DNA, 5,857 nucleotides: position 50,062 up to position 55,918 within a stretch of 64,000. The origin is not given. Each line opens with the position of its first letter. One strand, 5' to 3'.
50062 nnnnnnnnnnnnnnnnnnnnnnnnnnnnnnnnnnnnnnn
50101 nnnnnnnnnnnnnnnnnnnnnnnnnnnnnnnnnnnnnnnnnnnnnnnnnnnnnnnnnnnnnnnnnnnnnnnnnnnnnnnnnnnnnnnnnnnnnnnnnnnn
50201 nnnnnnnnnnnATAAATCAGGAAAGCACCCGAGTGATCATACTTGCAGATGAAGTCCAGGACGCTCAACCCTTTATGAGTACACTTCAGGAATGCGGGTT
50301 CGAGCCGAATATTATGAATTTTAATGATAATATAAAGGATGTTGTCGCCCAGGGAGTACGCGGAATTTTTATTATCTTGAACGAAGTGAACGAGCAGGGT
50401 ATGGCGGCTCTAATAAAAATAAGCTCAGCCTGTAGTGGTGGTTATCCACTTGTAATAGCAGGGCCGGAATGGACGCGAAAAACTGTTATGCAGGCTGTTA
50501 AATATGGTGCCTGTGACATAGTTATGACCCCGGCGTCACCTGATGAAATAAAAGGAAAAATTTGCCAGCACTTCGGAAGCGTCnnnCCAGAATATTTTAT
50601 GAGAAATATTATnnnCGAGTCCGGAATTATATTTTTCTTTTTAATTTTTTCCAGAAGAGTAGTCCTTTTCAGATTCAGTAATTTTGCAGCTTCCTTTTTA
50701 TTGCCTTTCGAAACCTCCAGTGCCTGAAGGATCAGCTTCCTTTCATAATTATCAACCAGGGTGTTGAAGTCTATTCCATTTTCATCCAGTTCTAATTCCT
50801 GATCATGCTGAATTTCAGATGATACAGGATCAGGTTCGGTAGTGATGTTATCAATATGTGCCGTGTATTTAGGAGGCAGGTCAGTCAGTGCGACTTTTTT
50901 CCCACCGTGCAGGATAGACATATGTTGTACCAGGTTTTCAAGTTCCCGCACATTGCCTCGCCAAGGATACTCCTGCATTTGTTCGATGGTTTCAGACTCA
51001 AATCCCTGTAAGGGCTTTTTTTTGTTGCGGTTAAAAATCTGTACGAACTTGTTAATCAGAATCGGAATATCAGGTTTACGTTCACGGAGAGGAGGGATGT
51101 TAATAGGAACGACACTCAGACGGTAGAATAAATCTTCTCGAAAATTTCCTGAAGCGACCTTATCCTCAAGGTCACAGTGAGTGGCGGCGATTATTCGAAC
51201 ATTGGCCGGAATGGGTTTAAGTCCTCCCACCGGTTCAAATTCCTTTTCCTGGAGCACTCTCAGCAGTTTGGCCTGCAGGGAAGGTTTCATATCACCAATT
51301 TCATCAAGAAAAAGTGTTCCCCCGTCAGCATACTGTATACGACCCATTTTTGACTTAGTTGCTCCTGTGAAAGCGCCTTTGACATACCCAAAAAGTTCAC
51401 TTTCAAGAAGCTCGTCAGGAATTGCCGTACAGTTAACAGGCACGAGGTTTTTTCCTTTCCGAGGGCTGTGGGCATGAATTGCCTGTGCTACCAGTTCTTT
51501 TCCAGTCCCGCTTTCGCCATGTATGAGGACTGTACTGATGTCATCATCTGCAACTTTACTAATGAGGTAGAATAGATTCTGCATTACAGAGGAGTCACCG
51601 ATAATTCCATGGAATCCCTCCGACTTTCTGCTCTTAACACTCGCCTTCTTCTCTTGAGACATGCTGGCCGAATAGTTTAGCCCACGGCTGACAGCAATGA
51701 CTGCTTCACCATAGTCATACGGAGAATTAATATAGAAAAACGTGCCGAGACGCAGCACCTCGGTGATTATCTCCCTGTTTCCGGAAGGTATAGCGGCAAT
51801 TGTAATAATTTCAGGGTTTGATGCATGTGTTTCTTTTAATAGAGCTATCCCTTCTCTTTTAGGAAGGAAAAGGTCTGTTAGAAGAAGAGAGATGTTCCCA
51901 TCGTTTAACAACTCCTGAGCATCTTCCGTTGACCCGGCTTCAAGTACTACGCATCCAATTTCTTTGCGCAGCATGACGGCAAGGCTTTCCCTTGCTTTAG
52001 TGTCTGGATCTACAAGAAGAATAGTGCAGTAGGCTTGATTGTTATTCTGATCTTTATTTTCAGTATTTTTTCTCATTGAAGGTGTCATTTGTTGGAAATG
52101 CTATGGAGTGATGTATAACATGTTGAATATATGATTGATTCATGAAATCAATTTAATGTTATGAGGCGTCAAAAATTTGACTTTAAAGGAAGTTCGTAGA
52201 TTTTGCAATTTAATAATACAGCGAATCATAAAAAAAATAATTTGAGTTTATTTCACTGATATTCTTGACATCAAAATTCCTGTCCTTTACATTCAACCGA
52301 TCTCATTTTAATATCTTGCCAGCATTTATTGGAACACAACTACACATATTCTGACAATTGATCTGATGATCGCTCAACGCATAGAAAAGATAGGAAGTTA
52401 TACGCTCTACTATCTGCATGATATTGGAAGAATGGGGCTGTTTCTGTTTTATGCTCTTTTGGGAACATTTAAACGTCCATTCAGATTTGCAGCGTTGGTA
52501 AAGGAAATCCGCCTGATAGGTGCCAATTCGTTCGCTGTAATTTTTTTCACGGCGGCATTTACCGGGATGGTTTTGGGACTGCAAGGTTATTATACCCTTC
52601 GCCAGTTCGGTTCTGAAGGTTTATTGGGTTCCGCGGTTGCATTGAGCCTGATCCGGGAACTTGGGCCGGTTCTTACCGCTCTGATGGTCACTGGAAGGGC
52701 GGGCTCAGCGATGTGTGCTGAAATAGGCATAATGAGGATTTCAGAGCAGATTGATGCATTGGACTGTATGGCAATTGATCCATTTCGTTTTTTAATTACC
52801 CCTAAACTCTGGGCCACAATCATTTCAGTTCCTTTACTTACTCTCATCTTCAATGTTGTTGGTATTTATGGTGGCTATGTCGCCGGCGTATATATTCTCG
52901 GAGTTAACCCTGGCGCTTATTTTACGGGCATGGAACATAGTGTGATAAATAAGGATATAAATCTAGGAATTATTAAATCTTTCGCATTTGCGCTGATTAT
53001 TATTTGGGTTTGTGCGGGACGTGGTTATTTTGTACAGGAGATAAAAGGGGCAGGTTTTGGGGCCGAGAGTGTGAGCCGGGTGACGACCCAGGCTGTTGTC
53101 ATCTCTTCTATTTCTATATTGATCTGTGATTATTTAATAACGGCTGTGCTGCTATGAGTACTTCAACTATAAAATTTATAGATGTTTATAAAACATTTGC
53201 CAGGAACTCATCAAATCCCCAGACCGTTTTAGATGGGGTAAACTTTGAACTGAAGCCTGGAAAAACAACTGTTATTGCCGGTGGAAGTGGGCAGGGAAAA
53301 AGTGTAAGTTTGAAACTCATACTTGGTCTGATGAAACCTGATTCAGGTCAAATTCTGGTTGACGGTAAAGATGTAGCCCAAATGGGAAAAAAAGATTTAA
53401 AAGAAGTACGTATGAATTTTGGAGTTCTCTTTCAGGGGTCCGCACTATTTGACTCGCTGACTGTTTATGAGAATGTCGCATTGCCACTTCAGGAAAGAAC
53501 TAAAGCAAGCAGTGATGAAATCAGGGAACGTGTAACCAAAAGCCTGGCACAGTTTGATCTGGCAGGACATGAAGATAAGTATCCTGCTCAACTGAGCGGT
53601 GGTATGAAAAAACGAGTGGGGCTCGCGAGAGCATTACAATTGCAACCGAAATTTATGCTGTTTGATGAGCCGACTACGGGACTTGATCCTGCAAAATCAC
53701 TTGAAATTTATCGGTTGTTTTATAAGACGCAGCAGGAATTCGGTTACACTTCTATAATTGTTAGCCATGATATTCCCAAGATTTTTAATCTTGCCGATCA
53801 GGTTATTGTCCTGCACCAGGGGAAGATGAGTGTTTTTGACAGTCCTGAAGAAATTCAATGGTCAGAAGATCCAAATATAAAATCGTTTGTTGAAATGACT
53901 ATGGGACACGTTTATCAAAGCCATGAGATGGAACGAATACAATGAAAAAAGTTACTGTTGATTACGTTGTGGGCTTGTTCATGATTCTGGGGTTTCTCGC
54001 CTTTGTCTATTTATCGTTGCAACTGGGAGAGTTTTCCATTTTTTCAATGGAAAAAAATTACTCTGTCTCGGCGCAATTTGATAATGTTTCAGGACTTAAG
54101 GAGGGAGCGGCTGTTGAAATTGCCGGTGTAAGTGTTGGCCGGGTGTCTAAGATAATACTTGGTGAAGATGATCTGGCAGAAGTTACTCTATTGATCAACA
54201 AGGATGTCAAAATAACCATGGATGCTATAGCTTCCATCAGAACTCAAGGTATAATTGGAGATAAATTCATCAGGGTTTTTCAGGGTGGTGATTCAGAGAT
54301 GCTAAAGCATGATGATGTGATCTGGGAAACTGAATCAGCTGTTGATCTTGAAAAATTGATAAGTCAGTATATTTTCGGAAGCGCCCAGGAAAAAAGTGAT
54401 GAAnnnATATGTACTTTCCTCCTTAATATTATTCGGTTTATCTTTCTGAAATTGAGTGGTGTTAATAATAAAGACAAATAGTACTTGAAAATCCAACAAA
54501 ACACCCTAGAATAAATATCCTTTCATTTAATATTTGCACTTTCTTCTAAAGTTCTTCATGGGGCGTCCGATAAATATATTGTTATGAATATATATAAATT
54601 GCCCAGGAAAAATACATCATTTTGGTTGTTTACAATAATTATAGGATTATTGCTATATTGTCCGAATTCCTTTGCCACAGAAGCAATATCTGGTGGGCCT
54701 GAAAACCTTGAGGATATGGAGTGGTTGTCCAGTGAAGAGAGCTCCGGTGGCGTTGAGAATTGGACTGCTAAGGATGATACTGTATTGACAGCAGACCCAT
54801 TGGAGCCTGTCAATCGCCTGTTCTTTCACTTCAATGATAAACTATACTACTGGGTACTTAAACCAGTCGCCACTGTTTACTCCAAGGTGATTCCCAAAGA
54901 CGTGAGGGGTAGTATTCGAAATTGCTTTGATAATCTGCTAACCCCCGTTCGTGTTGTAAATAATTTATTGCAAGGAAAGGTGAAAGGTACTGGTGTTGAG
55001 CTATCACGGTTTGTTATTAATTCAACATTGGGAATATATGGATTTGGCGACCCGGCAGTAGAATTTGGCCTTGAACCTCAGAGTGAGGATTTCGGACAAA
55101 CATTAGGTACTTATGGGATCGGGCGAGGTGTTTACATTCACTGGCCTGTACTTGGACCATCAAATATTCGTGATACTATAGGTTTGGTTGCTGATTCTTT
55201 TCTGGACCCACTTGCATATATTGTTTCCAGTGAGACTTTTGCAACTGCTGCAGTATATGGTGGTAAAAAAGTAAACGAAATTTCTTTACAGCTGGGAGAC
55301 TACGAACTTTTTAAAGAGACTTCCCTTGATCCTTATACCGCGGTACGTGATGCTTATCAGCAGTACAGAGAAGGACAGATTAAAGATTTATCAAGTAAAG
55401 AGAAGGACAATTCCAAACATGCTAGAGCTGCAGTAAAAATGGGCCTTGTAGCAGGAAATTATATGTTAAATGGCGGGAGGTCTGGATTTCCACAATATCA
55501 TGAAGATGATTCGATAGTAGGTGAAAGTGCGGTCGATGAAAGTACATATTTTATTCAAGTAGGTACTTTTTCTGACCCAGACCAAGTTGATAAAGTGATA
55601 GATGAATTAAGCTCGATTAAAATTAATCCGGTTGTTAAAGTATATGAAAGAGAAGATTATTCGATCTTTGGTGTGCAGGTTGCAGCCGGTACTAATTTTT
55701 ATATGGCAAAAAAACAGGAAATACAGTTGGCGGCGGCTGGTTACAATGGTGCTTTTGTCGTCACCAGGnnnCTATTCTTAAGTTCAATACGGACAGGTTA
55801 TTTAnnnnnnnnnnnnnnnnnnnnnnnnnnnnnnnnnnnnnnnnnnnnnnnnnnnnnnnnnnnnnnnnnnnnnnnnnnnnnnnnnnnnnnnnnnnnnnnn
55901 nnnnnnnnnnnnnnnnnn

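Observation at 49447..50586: CheC-like domain fused through an acidic linker to a receiver domain lacking the phospho-acceptor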

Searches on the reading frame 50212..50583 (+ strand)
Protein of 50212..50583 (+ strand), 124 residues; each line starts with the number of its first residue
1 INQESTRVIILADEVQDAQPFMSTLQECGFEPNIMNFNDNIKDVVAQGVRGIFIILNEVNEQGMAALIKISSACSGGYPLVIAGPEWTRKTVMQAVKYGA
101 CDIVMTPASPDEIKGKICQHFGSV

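Call 61: search_solved_structures(query=A2, max_evalue=1, show_alignments=3)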
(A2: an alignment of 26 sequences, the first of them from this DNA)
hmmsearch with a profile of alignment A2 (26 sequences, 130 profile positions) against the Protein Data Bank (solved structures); distinct sequences matched with E-value up to 1: 146 (the best 60 are shown).
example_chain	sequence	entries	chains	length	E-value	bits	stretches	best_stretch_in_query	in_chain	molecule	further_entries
3h1f_A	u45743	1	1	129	3.9e-07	33.3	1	10-128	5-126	Chemotaxis protein cheY homolog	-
2l69_A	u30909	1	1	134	7.4e-07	32.3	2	12-66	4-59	Rossmann 2x3 fold protein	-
3h1g_A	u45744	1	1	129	1.1e-06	31.8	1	10-128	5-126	Chemotaxis protein cheY homolog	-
3gwg_A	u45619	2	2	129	1.1e-06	31.8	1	10-128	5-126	Chemotaxis protein cheY homolog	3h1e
1zy2_A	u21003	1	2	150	1.4e-06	31.4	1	12-128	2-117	transcriptional regulator NtrC1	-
5ep0_A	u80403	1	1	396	2.2e-06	30.8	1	9-128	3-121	Putative repressor protein luxO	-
4l4u_A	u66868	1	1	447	3.1e-06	30.4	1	10-128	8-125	Transcriptional regulator (NtrC family)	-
9xzo_A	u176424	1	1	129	4.5e-06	29.8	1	12-128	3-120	De novo protein M1X0B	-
1ny5_A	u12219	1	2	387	9.4e-06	28.8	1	12-128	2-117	transcriptional regulator (NtrC family)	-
8svz_A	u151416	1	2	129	1.4e-05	28.2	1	11-128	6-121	Two-component response regulator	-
7cci_A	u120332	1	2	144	2.4e-05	27.5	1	9-128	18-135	AdeR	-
4qyw_A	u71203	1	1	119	2.4e-05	27.4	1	12-124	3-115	Chemotaxis protein CheY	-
5x5j_A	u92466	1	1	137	3.2e-05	27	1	9-128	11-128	AdeR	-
5xjp_A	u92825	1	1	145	3.9e-05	26.8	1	9-128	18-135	AdeR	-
9rhz_C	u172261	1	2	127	8.3e-05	25.7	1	5-123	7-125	Chemotaxis protein CheY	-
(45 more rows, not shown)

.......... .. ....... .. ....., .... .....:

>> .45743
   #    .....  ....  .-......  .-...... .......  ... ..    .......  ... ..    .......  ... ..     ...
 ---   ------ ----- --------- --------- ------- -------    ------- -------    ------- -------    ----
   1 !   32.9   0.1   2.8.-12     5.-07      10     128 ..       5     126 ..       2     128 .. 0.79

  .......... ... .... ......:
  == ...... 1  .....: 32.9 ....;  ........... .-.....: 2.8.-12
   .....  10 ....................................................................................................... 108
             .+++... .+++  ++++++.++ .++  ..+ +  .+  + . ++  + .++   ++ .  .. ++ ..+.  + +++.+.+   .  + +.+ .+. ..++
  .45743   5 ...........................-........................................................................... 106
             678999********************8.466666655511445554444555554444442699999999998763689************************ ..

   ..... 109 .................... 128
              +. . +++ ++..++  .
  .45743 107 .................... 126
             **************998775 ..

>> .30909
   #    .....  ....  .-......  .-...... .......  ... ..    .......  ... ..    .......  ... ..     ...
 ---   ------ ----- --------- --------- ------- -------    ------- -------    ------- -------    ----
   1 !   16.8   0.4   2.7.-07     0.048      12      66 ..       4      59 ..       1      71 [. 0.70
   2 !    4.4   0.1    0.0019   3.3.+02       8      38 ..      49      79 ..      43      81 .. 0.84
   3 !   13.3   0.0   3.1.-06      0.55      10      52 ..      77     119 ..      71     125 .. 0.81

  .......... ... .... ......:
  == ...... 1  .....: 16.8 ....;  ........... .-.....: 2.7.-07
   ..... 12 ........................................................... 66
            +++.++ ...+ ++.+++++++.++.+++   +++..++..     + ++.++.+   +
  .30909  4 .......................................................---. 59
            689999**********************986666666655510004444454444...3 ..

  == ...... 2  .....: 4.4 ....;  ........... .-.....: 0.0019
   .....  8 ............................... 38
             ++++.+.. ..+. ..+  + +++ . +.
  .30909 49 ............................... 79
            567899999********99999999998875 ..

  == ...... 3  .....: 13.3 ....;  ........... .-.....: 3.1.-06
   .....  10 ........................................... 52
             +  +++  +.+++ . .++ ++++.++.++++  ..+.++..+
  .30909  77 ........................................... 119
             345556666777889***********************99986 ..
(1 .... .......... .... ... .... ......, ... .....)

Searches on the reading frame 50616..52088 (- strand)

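Call 7: search_protein_families(library=pfam, proteins=[window:50616-52088:-], max_evalue=0.001)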
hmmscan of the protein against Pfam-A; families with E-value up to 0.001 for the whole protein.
window:50616-52088:- (491 aa): 8 families
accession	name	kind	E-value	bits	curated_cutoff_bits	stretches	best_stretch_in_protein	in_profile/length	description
PF00158.32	Sigma54_activat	-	2.5e-70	236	20.2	1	162-329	1-167/168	Sigma-54 interaction domain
PF25601.1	AAA_lid_14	-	2.9e-22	78.7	27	1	335-411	1-77/87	AAA+ ATPase lid domain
PF14532.12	Sigma54_activ_2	-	7.5e-21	75.3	25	1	163-334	1-138/138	Sigma-54 interaction domain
PF02954.25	HTH_8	-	1.3e-11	44.5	22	1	448-484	5-41/42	Bacterial regulatory protein, Fis family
PF00072.30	Response_reg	-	1.2e-10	42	30.2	1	23-128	1-105/111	Response regulator receiver domain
PF07728.20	AAA_5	-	2.9e-08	34.3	22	1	187-304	2-122/139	AAA domain (dynein-related subfamily)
PF00004.35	AAA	-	0.0001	23.2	21.2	1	187-305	1-110/131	ATPase family associated with various cellular activities (AAA)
PF07724.20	AAA_2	-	0.00029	21.4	27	1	183-309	2-129/166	AAA domain (Cdc48 subfamily)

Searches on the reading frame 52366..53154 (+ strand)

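Call 7: search_protein_families(library=pfam, proteins=[window:52366-53154:+], max_evalue=0.001)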
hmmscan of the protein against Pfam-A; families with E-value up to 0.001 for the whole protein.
window:52366-53154:+ (263 aa): 1 family
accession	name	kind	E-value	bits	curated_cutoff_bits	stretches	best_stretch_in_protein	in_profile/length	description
PF02405.21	MlaE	-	1.3e-74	250.9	22.5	1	45-260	2-211/212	Permease MlaE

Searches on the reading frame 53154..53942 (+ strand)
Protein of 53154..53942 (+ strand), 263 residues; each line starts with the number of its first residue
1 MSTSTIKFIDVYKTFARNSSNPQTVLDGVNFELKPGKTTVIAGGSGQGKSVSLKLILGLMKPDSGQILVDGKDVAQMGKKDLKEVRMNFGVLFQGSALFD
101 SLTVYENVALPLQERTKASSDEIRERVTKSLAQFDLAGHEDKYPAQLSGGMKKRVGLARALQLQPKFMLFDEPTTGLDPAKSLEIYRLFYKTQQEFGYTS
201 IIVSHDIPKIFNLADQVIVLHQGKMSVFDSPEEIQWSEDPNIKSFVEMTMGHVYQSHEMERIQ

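Call 7: search_protein_families(library=pfam, proteins=[window:53154-53942:+], max_evalue=0.001)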
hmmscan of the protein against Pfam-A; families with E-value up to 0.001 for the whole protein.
window:53154-53942:+ (263 aa): 2 families
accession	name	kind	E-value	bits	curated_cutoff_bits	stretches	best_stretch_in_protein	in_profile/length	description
PF00005.33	ABC_tran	-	2e-35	122.8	25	1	26-175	1-137/137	ABC transporter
PF13304.12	AAA_21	-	1.1e-05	26.1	27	1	144-206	235-299/304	AAA domain, putative AbiEii toxin, Type IV TA system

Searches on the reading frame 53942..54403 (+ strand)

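Call 7: search_protein_families(library=pfam, proteins=[window:53942-54403:+], max_evalue=0.001)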
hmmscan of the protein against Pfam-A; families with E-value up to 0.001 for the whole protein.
window:53942-54403:+ (154 aa): 1 family
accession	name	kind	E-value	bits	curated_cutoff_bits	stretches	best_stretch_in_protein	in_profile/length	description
PF02470.25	MlaD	-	1.6e-19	70.4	25.1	1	39-112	2-78/81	MlaD protein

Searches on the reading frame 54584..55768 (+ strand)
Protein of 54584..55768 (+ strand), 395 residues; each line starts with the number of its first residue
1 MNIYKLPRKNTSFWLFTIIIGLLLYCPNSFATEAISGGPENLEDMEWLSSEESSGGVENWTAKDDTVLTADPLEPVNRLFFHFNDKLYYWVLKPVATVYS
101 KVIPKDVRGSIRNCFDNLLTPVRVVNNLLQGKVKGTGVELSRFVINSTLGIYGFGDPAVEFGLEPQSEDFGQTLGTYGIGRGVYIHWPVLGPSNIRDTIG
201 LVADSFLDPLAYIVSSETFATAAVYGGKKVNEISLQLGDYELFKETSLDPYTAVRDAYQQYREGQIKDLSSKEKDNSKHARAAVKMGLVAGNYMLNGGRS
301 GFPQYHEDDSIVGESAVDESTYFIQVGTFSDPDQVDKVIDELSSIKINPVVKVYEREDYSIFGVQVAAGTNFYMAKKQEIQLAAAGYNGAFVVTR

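Call 7: search_protein_families(library=pfam, proteins=[window:54584-55768:+], max_evalue=0.001)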
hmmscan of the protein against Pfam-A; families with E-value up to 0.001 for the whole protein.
window:54584-55768:+ (395 aa): 2 families
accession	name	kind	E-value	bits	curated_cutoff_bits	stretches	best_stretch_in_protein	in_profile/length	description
PF04333.18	MlaA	-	6.4e-70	235.2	25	1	70-263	2-193/195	MlaA lipoprotein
PF05036.18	SPOR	-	2.2e-06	28.3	21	1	319-393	2-75/76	SPOR domain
